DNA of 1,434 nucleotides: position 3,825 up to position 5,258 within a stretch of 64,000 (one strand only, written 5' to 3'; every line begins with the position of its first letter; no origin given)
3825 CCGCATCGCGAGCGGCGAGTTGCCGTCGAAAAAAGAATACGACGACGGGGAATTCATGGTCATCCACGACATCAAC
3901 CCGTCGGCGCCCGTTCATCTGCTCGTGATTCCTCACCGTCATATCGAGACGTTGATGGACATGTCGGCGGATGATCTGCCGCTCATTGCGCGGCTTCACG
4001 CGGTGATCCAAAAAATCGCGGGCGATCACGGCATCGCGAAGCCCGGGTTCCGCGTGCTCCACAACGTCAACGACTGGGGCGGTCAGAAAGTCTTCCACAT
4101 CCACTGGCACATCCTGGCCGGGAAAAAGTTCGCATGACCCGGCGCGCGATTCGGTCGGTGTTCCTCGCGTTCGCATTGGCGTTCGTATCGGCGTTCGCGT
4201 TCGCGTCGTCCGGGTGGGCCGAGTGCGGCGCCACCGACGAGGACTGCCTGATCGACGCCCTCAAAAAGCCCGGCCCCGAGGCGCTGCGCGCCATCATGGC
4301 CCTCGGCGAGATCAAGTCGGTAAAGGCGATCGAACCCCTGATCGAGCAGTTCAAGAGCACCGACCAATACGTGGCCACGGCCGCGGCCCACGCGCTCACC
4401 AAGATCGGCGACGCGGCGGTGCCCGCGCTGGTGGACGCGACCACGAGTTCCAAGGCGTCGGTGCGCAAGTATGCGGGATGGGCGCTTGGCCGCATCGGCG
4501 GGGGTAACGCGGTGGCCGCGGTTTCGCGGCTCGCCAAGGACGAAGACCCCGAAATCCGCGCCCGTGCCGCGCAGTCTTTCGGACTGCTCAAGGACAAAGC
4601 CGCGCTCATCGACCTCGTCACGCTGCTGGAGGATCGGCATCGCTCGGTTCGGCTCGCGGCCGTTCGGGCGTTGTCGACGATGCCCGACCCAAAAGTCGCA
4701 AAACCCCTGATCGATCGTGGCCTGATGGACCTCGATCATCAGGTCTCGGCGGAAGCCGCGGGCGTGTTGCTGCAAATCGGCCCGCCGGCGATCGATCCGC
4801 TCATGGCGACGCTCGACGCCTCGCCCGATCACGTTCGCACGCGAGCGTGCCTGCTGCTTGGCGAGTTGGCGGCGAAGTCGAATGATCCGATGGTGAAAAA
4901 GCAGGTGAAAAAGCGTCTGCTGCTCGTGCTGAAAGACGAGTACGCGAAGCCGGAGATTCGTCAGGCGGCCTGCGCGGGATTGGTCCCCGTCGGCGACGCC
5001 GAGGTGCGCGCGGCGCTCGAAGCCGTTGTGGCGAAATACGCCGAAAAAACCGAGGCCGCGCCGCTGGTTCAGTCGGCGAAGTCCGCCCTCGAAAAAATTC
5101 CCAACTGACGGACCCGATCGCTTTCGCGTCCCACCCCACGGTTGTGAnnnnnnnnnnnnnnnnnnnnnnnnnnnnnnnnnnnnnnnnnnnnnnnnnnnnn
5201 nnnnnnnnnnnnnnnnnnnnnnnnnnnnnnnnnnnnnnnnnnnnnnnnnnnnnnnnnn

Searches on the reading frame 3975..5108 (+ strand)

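Call 34: search_protein_families(library=pfam, proteins=[window:3975-5108:+], max_evalue=0.001)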
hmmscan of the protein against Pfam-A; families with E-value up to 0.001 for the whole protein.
window:3975-5108:+ (377 aa): 8 families
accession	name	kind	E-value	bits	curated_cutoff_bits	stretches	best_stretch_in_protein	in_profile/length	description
PF13646.12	HEAT_2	-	2.2e-35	121.2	27.7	4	183-263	5-85/88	HEAT repeats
PF02985.28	HEAT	-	8e-16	57.1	23.5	0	214-236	5-27/31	HEAT repeat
PF13513.12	HEAT_EZ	-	4.2e-15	56.3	27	0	147-174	28-55/55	HEAT-like repeat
PF03130.22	HEAT_PBS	-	1.8e-12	46.8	20.9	0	105-124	4-23/27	PBS lyase HEAT-like repeat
PF00514.29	Arm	-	2.3e-11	43.8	20.6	0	146-174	10-39/41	Armadillo/beta-catenin-like repeat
PF01347.28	Vitellogenin_N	-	4.2e-06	26.1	24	0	273-336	498-556/590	Lipoprotein amino terminal region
PF12717.13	Cnd1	-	0.00037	21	26.4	0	271-334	21-80/162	non-SMC mitotic condensation complex subunit 1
PF01602.26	Adaptin_N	-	0.00088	18.4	37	0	180-241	116-184/524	Adaptin N terminal region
